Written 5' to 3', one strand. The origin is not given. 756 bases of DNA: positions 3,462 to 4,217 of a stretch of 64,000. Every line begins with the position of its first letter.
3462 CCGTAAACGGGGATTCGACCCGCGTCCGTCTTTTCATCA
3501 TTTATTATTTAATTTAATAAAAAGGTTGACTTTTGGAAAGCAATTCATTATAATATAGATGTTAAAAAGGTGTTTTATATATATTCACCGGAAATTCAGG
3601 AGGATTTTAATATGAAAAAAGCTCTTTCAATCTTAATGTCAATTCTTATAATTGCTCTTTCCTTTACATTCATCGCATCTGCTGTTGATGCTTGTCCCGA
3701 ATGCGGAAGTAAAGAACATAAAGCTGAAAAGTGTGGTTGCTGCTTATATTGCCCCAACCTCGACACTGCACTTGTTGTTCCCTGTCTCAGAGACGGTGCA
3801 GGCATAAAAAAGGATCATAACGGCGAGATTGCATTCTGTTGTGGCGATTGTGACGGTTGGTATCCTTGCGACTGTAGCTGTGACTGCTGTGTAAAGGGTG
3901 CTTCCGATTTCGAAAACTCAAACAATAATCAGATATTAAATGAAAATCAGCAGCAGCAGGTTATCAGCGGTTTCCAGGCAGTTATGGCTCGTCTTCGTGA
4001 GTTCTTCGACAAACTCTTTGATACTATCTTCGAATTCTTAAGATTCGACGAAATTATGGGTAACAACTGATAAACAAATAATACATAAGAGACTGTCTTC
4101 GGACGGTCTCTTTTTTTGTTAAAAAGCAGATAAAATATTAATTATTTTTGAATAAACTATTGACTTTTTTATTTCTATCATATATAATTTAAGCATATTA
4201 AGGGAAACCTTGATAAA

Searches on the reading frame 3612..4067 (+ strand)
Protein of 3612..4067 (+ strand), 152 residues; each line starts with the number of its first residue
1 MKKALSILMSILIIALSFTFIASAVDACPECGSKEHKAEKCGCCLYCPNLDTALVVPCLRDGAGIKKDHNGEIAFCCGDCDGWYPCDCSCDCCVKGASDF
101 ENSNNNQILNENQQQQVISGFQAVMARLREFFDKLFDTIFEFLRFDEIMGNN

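Call 3: search_protein_families(library=pfam, proteins=[window:3612-4067:+], max_evalue=10)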
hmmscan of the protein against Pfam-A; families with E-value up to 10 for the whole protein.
seq(152 aa): 0 families

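Call 4: search_protein_families(library=ncbifam, proteins=[window:3612-4067:+], max_evalue=10)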
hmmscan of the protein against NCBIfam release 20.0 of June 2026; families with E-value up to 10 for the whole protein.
seq(152 aa): 1 family
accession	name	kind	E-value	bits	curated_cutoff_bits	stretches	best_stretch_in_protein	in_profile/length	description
TIGR04429.1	Phr_nterm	subfamily_domain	0.43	11.2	25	1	1-21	1-22/28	Phr family secreted Rap phosphatase inhibitor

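Call 21: find_homologous_proteins(query=window:3612-4067:+, max_evalue=1)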
Query seq(152 aa) (152 aa): 27 proteins with E <= 1 among 40 candidates.
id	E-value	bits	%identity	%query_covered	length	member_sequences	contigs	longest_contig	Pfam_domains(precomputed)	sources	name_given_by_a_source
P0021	5.2e-98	343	98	100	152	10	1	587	-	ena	-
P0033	2.4e-81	289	83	100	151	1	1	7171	-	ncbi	-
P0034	6.8e-50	187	59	100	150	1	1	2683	-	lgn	-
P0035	1.0e-49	187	57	100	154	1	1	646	-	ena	-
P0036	9.5e-48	180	56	100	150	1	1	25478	-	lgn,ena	-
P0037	2.9e-44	169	55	100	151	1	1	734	-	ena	-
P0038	1.9e-43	166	54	100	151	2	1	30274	-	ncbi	-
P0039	6.8e-43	164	56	99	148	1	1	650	-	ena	-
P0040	1.1e-41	160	54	100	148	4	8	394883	-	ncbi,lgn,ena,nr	ncbi:MAG: hypothetical protein IJB74_02315 [Clostridia bacterium]|nr:hypothetical protein [Clostridi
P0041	2.8e-40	156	50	100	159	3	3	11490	-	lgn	-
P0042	1.4e-39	154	50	100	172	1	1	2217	-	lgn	-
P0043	1.9e-39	153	54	99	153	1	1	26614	-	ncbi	-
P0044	1.7e-38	150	54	100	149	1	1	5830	-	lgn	-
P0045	2.5e-38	150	56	99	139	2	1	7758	-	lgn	-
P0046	3.0e-37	146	51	100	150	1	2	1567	-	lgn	-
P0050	5.9e-36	142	52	99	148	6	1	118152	-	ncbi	-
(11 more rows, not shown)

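Call 23: find_related_loci(query=A2, collection=genome_contigs, flank=6000)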
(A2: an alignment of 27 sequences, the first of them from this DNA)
Query A2 (152 aa) in genome_contigs; peptide patterns used: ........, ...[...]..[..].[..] (x = any residue, [..] = any of these).
599 stretches matched a pattern (row limit reached: there are more); 5 encode a relative of the query (tblastn E <= 1e-3); 5 distinct loci.
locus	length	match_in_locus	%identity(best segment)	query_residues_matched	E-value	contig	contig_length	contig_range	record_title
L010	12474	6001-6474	47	1-152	3e-44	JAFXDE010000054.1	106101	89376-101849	MAG: Clostridia bacterium isolate RGIG6308 Sheep_Rectum-3__c1183229, whole genome shotgun sequence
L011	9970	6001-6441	39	1-148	1e-26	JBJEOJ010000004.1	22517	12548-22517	MAG: Acutalibacteraceae bacterium isolate LOHA20_bin.012 NODE_1043_length_22517_cov_6.770590, whole genome shotgun seque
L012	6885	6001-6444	39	1-148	2e-26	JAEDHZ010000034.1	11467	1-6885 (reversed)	MAG: Clostridiaceae bacterium isolate MAG149 NODE_5269_length_11467_cov_5.888801, whole genome shotgun sequence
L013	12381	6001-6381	35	18-143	2e-19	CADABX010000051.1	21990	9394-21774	MAG: Ruminococcaceae bacterium isolate RUG13155 genome assembly, contig: RUG13155_asm_51, whole genome shotgun sequence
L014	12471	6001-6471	49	1-152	4e-33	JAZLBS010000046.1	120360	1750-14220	MAG: Acutalibacteraceae bacterium isolate T1900045060_TC20190053.MAGScoT_cleanbin_000009 SGB_4566_k141_1826620, whole ge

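Call 26: find_encoding_contigs(protein=P0040, flank=8000, max_places=3)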
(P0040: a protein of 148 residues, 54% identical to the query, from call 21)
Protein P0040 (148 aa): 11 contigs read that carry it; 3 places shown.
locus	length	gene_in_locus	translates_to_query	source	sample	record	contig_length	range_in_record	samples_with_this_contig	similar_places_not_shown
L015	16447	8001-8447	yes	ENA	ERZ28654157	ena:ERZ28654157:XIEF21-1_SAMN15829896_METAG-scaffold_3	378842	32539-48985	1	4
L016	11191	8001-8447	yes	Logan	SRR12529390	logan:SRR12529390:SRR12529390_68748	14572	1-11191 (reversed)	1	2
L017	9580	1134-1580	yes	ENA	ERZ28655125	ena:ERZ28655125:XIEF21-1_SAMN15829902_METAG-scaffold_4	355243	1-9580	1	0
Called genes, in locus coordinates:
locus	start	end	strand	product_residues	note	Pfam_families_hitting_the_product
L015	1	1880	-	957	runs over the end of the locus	PF05569:Peptidase_M56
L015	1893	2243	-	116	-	PF03965:Penicillinase_R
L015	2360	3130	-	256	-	PF12797:Fer4_2 (faint), PF13237:Fer4_10, PF14697:Fer4_21, PF13187:Fer4_9 (weak), PF12837:Fer4_6 (weak), PF00037:Fer4 (weak), PF12838:Fer4_7 (weak), PF00881:Nitroreductase, +5 more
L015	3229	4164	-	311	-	-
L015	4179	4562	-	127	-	-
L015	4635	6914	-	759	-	PF09826:Beta_propel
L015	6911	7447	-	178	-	PF07638:Sigma70_ECF (weak), PF04542:Sigma70_r2, PF08281:Sigma70_r4_2, PF04545:Sigma70_r4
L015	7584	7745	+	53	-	-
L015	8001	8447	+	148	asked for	-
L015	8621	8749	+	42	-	-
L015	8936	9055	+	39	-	-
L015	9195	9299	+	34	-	-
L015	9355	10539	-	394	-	PF00226:DnaJ, PF01556:DnaJ_C, PF00684:DnaJ_CXXCXGXG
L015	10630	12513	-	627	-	PF00012:HSP70, PF06723:MreB_Mbl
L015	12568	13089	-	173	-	PF01025:GrpE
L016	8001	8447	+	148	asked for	-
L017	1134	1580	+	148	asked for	-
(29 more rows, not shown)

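Call 27: find_encoding_contigs(protein=P0050, flank=8000, max_places=2)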
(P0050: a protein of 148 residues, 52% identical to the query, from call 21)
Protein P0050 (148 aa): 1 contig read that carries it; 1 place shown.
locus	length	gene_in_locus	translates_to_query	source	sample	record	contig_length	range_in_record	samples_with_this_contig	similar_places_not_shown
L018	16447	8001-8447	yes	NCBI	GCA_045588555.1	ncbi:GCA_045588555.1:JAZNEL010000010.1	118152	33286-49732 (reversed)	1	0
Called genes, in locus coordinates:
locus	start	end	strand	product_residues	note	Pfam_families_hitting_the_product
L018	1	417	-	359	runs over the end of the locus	PF04055:Radical_SAM, PF13353:Fer4_12 (weak), PF13186:SPASM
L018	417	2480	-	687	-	PF00884:Sulfatase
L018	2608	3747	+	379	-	PF13679:Methyltransf_32, PF13649:Methyltransf_25 (weak), PF13847:Methyltransf_31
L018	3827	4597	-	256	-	PF00037:Fer4 (faint), PF12797:Fer4_2 (faint), PF12837:Fer4_6 (faint), PF13237:Fer4_10, PF14697:Fer4_21, PF13187:Fer4_9 (weak), PF12838:Fer4_7 (weak), PF00881:Nitroreductase, +4 more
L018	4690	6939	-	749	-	PF09826:Beta_propel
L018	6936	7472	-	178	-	PF04542:Sigma70_r2, PF08281:Sigma70_r4_2, PF04545:Sigma70_r4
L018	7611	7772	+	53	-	-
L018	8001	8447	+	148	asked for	-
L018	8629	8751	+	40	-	-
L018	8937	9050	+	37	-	-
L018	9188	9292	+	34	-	-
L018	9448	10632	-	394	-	PF00226:DnaJ, PF01556:DnaJ_C, PF00684:DnaJ_CXXCXGXG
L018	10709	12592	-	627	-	PF00012:HSP70, PF06723:MreB_Mbl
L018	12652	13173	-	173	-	PF01025:GrpE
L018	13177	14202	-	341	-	PF01628:HrcA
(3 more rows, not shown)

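Call 50: search_solved_structures(query=A2, max_evalue=10)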
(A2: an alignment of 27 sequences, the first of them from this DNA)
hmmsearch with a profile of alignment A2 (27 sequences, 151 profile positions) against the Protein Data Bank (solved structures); distinct sequences matched with E-value up to 10: 0.

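Call 60: predict_structure(alignment_id=A2)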
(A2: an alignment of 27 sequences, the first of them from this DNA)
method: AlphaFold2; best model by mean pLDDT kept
length: 152 residues; sequences in the alignment: 27
mean_pLDDT: 65.8   pTM: 0.36
mean pLDDT of the five models: 65.8, 63.7, 61.2, 59.1, 58.4
residues with pLDDT >= 90: 0; 70-90: 77; 50-70: 40; < 50: 35
segments of 3 or more residues with pLDDT < 50: 21-43, 97-107
pLDDT, mean of each block of 10 residues (from residue 1): 73 67 45 41 58 75 78 75 70 55 51 72 78 84 70 48
secondary structure, 60 per line:
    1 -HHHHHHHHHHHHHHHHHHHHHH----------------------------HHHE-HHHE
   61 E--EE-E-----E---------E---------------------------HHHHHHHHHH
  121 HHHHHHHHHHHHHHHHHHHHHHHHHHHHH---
elements in order: H2-23 H111-149

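Call 65: search_protein_families(library=phrogs, proteins=[window:3612-4067:+], max_evalue=1)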
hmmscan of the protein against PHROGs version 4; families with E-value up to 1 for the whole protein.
window:3612-4067:+ (152 aa): 0 families

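Call 66: search_protein_families(library=padloc, proteins=[window:3612-4067:+], max_evalue=1)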
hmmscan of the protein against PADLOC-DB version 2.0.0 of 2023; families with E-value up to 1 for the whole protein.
window:3612-4067:+ (152 aa): 0 families

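Call 82: fold_search(model_id=the predicted structure, library=pdb)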
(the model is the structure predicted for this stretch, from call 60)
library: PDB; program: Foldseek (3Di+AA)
matches with E <= 10: 1; with E <= 0.001: 0
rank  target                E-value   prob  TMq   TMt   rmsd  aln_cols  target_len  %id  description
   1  3in9_A                5.2e+00  0.04  0.13  0.06   6.1        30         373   33  Crystal structure of heparin lyase I complexed with disaccharide heparin (released 2009-09-29)

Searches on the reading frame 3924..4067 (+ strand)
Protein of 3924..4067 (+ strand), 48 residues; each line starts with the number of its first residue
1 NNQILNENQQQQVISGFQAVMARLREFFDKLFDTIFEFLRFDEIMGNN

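Call 88: find_related_loci(query=A10, collection=metagenome_contigs, flank=8000)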
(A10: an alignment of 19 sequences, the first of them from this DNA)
Query A10 (48 aa) in metagenome_contigs; peptide patterns used: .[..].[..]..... (x = any residue, [..] = any of these).
592 stretches matched a pattern; 3 encode a relative of the query (tblastn E <= 1e-3); 3 distinct loci.
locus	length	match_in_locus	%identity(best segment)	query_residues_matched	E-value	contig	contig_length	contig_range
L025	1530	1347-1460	53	10-47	2e-14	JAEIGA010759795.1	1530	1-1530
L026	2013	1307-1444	41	2-47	1e-13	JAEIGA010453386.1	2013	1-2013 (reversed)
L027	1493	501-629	40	4-46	1e-11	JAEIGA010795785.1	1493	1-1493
